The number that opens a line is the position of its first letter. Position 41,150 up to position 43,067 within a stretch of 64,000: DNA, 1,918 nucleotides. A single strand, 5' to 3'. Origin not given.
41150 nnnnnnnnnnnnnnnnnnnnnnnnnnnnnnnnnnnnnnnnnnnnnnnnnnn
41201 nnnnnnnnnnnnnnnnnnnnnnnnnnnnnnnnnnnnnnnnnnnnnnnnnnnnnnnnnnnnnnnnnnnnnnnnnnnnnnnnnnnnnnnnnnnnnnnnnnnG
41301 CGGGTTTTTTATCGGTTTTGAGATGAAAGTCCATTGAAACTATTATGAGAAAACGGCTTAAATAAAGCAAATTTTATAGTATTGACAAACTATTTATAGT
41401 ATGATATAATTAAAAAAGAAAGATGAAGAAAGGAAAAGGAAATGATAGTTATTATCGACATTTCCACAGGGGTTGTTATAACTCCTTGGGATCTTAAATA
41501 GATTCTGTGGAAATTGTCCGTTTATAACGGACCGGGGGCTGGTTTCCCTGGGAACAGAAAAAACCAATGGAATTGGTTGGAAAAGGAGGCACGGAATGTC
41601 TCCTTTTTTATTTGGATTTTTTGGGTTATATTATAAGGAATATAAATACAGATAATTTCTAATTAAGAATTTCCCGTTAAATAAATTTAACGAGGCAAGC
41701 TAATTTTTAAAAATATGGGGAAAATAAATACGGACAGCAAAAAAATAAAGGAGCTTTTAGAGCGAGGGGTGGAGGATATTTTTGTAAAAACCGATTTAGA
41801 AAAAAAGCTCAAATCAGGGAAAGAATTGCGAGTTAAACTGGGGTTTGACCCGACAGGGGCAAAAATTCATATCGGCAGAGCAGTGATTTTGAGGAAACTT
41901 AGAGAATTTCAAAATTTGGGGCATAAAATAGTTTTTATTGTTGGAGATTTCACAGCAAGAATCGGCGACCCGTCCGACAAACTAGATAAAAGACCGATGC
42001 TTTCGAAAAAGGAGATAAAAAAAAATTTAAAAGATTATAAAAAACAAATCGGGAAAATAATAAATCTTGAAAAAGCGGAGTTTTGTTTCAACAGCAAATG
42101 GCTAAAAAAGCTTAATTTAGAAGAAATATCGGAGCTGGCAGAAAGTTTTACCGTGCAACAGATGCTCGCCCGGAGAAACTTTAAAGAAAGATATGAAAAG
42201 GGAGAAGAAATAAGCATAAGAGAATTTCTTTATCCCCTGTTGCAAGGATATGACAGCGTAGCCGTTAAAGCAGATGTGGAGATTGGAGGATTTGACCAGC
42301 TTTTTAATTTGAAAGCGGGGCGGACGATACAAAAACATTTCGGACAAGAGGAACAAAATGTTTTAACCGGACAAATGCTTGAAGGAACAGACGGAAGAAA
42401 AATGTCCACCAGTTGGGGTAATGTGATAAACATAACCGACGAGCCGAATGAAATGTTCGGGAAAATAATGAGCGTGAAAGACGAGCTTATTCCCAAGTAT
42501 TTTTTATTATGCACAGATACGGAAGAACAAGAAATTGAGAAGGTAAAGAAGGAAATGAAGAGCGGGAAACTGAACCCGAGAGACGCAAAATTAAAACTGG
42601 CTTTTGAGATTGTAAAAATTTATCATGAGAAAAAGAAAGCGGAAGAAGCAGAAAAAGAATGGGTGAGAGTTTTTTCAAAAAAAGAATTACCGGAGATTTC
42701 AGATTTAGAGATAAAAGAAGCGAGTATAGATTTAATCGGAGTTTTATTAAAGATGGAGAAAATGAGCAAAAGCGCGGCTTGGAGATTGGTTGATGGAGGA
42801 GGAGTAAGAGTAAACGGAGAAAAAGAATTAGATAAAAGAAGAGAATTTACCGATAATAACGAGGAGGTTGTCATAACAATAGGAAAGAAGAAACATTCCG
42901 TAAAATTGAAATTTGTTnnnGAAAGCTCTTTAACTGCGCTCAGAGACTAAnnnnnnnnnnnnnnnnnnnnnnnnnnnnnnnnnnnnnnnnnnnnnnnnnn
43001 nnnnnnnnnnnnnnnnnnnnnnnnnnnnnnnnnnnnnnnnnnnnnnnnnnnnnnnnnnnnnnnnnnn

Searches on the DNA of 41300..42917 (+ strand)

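Call 4: search_rna_families(source=window, start=41300, end=41800, threshold=evalue, max_evalue=10, show_alignments=5)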
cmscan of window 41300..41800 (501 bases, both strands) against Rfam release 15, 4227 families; matches with E-value up to 10: 11.
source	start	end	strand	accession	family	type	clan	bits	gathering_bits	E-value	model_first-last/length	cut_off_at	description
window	41580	41697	-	RF00082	SraG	Gene; sRNA;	-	20.7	50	0.3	1-177/177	no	SraG RNA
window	41572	41657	-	RF02029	sraA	Gene; sRNA;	-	19.3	56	2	1-95/95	no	sraA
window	41420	41524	+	RF02287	TtnuCD10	Gene; snRNA; snoRNA; CD-box;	-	19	85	3.1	1-117/117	no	Tetrahymena snoRNA TtnuCD10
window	41599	41685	-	RF03100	RAGATH-27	Gene; sRNA;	-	18.4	76.1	5.8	1-86/86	no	RAGATH-27 RNA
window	41557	41641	-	RF00112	CyaR_RyeE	Gene; sRNA;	-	18.2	47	1.3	1-85/85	no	CyaR/Rye RNA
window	41671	41722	-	RF01609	ceN103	Gene; snRNA; snoRNA; CD-box;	-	18.1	55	5.4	1-109/109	no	Caenorhabditis snoRNA ceN103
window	41378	41568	+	RF01849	alpha_tmRNA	Gene;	CL00001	14.5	50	0.022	1-355/355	no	Alphaproteobacteria transfer-messenger RNA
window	41509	41615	+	RF01409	STnc250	Gene; sRNA;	-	14.1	42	4.2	1-94/94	no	STnc250 Hfq binding RNA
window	41750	41782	+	RF02207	WT1-AS_5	Gene; lncRNA;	-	12.1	80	2.3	1-79/79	no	WT1 antisense RNA conserved region 5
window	41509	41584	+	RF02248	Six3os1_3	Gene; lncRNA;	-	9.7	40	6.3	1-75/75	no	Six3os1 conserved region 3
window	41579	41609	+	RF00084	CsrC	Gene; sRNA;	CL00106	7.6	61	7.5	210-243/255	no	CsrC RNA family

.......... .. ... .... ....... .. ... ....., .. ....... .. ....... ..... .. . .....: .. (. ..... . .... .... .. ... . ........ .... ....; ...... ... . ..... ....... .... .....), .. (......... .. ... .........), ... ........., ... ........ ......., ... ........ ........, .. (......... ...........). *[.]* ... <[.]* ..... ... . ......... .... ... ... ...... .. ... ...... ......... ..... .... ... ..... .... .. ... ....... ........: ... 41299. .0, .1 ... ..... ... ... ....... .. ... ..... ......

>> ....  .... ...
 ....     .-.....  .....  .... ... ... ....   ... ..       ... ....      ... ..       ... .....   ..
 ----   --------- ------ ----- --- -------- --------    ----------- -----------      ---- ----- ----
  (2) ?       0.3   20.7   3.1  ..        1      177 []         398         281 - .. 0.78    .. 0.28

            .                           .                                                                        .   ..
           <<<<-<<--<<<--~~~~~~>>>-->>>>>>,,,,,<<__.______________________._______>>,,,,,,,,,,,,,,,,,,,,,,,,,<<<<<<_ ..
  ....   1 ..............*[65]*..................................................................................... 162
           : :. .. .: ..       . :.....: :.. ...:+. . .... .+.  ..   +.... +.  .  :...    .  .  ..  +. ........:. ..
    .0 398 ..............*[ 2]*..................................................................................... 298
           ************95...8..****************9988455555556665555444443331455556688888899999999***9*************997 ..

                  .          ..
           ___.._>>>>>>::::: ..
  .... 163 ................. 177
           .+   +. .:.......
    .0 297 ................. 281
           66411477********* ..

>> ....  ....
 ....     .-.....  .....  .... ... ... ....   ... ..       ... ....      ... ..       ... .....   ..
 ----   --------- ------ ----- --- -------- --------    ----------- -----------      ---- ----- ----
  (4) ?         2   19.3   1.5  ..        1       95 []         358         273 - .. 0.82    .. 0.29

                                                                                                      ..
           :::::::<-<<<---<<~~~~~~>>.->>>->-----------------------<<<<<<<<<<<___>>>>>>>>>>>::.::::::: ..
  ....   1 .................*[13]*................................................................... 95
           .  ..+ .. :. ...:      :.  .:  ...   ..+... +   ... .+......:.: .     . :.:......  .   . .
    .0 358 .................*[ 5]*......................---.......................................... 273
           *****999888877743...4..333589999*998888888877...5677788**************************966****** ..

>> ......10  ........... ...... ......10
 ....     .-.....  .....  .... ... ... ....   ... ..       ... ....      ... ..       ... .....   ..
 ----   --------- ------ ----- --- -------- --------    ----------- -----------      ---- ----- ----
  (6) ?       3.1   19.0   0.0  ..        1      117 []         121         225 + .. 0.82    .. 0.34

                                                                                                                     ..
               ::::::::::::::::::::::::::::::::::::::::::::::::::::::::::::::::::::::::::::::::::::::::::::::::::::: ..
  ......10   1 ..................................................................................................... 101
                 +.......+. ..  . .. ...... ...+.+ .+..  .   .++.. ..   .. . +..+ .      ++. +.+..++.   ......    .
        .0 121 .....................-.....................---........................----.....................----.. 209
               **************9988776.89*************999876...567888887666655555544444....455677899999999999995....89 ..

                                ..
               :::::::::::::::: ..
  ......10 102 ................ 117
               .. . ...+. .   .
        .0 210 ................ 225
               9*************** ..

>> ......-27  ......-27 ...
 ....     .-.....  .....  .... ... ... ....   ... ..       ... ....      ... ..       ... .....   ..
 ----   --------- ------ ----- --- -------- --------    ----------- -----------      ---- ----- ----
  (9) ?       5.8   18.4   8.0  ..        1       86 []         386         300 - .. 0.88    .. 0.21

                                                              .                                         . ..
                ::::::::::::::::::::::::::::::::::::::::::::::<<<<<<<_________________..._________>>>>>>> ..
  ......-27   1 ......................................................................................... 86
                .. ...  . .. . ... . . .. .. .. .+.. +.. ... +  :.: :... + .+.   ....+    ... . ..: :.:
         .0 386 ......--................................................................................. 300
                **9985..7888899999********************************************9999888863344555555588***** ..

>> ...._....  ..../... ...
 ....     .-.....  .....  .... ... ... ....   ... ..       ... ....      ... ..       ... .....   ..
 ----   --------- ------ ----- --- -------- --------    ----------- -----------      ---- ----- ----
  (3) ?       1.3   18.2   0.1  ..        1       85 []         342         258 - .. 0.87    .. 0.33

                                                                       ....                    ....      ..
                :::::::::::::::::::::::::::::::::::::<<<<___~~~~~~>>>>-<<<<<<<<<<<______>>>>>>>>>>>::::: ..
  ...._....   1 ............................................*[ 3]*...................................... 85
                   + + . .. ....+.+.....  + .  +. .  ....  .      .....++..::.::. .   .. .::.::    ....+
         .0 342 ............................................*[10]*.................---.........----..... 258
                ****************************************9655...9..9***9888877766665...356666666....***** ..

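Call 17: search_rna_families(sources=[L001, L002, L003, L004, L005, L006, L007, L008, L009, L010, L011, L012, L013, L014, L015, L016, L017, L018, L019, L020], threshold=gathering)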
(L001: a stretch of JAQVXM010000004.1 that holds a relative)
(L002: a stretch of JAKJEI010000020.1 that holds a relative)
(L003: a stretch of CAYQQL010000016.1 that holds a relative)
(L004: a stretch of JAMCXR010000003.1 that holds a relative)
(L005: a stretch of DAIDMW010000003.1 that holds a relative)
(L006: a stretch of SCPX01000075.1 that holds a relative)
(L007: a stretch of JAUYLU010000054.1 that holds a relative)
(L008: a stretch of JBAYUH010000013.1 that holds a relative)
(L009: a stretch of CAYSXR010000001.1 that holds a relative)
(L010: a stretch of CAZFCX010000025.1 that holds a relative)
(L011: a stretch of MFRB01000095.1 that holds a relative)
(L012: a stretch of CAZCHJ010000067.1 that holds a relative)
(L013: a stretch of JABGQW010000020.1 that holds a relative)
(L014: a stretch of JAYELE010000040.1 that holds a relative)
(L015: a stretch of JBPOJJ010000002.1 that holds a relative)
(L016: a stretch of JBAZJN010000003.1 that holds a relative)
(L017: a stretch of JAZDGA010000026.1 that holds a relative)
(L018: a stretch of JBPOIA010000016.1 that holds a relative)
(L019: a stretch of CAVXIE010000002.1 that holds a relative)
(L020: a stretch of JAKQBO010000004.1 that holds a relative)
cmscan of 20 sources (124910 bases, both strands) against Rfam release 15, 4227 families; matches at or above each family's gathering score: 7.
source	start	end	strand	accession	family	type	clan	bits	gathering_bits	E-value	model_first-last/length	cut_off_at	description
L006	4335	4408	+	RF00005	tRNA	Gene; tRNA;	CL00001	73.6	29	6.3e-14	1-71/71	no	tRNA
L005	5082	5152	-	RF00005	tRNA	Gene; tRNA;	CL00001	67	29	4.1e-12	1-71/71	no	tRNA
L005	5755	5825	-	RF00005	tRNA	Gene; tRNA;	CL00001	63.3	29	4.2e-11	1-71/71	no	tRNA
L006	2612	2685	+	RF00005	tRNA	Gene; tRNA;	CL00001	61.3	29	1.5e-10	1-71/71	no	tRNA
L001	3995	4066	-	RF00005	tRNA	Gene; tRNA;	CL00001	59.8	29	4e-10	1-71/71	no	tRNA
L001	3635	3706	-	RF00005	tRNA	Gene; tRNA;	CL00001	56.9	29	2.5e-09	1-71/71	no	tRNA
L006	2850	2933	+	RF00005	tRNA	Gene; tRNA;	CL00001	55.5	29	6.1e-09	1-71/71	no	tRNA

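Call 64: build_rna_model(alignment_id=A3, structure=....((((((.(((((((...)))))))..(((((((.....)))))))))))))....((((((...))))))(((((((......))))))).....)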
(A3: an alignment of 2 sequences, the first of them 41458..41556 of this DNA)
Model R1 built from alignment A3 (2 sequences, 99 columns); structure: as given.
model positions 99; base pairs 33; branch points 3; effective number of sequences 0.66; information 0.59 bits per position. Calibrated on 0.2 Mb of random sequence (short: E-values are rough).
structure used (alignment columns):
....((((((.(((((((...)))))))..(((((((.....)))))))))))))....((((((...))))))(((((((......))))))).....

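Call 66: search_with_rna_model(model_id=R1, sources=[window, L001, L002, L003, L004, L005, L006, L007, L008, L009, L010, L011, L012, L013, L014, L015, L016, L017, L018, L019, L020, L021, L022, L023, L024, L025, L026, L027, L028, L029, L030, L031, L032, L033, L036, L037, L039, L048, L050, L052, L061, L083, L084, L085, L086, L087, L088, L089, L090, L091, L092, L093, L094, L095, L096, L097, L098, L099, L100, L101, L102, L103, L104, L105, L106, L107, L108, L109, L110, L111, L112, L113, L114, L115, L116, L117, L118, L119, L120, L121, L122, L123, L124, L125, L126, L128, L163, L164, L165, L166, L170, L171, L172, L173, L174], max_evalue=10)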
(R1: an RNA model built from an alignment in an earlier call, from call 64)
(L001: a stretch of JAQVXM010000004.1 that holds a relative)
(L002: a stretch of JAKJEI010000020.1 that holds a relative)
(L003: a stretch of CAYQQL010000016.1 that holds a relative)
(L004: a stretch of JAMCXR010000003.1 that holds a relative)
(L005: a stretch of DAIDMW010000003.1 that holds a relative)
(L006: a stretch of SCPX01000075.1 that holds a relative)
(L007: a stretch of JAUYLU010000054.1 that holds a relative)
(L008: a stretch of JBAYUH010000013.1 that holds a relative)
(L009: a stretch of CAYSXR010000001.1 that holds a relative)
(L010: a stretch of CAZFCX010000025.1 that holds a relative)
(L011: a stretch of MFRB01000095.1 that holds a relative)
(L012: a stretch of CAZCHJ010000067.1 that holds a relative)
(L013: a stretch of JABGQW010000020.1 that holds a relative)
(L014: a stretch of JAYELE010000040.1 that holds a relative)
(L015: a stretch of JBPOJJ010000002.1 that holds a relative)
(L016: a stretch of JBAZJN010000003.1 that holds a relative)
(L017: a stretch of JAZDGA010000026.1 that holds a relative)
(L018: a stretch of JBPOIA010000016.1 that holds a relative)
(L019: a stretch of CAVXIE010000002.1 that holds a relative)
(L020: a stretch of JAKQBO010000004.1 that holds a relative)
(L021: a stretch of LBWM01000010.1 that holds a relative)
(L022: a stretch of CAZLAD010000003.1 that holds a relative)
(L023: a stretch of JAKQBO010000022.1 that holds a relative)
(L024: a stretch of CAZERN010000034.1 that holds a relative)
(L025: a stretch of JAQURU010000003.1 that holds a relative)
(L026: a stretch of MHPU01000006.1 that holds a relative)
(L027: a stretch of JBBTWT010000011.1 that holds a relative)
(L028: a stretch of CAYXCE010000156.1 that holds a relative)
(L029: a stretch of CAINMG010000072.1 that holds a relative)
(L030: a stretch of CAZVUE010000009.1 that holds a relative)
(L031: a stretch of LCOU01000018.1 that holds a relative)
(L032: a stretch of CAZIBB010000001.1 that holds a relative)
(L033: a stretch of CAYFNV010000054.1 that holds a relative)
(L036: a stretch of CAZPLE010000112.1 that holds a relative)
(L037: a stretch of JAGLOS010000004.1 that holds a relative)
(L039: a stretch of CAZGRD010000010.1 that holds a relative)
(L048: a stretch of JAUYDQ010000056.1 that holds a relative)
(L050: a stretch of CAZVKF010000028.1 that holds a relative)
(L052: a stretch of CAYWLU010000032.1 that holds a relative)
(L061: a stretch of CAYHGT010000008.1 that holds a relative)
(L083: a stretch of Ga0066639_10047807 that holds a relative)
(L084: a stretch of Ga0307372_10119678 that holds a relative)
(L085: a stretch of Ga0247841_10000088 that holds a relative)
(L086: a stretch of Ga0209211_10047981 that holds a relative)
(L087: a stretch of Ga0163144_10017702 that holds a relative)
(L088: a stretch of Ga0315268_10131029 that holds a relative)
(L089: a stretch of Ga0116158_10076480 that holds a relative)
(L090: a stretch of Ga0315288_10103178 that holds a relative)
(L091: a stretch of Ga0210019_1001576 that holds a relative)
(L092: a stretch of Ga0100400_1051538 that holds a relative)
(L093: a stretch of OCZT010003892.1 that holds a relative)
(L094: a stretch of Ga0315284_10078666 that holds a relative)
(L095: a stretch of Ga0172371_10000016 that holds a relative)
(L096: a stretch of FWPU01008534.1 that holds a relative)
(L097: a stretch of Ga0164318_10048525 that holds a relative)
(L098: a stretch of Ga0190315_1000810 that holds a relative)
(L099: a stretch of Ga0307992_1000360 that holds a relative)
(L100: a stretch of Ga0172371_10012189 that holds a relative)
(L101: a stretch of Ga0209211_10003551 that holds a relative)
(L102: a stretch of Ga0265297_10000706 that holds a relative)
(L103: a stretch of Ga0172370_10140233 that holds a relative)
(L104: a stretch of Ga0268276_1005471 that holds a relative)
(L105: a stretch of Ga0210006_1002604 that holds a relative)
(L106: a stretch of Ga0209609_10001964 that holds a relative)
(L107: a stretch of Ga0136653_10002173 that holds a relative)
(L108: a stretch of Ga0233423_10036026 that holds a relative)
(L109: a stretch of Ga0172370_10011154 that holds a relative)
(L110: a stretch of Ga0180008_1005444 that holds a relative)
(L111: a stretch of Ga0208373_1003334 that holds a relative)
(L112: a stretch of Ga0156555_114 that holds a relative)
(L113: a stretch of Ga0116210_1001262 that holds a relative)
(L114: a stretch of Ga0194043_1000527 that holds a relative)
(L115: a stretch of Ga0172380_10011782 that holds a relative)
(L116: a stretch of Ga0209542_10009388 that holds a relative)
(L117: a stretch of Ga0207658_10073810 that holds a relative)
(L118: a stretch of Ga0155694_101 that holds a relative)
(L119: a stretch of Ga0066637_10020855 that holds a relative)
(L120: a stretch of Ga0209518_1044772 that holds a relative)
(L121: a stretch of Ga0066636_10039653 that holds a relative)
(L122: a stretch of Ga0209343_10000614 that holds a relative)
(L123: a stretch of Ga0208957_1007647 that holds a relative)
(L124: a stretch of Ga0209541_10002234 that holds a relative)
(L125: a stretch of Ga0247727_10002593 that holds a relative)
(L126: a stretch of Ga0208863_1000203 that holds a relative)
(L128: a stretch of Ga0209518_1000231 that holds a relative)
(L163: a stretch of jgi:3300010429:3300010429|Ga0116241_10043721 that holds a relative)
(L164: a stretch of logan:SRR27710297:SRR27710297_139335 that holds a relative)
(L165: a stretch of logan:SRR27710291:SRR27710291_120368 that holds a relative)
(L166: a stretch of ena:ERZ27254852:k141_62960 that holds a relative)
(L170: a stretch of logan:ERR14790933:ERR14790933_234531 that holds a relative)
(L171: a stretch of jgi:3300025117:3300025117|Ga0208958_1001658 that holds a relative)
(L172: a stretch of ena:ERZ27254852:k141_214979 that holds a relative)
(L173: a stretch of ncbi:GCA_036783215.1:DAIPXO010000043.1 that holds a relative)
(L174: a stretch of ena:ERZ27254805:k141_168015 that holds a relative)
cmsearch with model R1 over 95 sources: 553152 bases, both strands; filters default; matches with E-value up to 10: 9.
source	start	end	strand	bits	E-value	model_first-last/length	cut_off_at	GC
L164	2319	2417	+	118.5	2.3e-27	1-99/99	no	0.51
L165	1261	1359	+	118.5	2.3e-27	1-99/99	no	0.51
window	41458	41556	+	118.1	2.8e-27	1-99/99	no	0.45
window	41450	41516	-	26.6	0.00052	1-99/99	no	0.36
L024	2961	3014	+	15.8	0.28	1-99/99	no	0.22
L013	1190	1290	-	14.4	0.67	1-99/99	no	0.4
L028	1553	1645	+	12.8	1.6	1-99/99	no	0.44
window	36080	36152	+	10.8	5.5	1-99/99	no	0.41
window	14868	14965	-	10.6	6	1-99/99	no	0.35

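Call 76: search_rna_families(source=L164, start=2200, end=2560, threshold=evalue, max_evalue=10)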
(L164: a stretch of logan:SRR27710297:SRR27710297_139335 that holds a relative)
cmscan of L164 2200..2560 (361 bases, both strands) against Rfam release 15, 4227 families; matches with E-value up to 10: 6.
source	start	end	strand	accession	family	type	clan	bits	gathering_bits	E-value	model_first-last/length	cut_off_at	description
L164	2432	2523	-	RF02029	sraA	Gene; sRNA;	-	21.3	56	0.54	1-95/95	no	sraA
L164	2200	2359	+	RF01492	rli28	Gene; sRNA;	-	21.3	45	1.3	1-186/186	no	Listeria sRNA rli28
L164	2347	2409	-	RF01090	RF_site4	Cis-reg; frameshift_element;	-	16.3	45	2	1-66/66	no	Edr gene ribosomal frameshift signal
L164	2247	2480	+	RF00084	CsrC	Gene; sRNA;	CL00106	12.4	61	0.14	1-255/255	no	CsrC RNA family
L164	2516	2536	+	RF01126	sR41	Gene; snRNA; snoRNA; CD-box;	-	10.9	54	3.5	1-53/53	no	Small nucleolar RNA sR41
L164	2441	2482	-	RF02503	Atu_C9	Gene; sRNA;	-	8.4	40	4.8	146-192/192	no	Rhizobiales sRNA Atu_C9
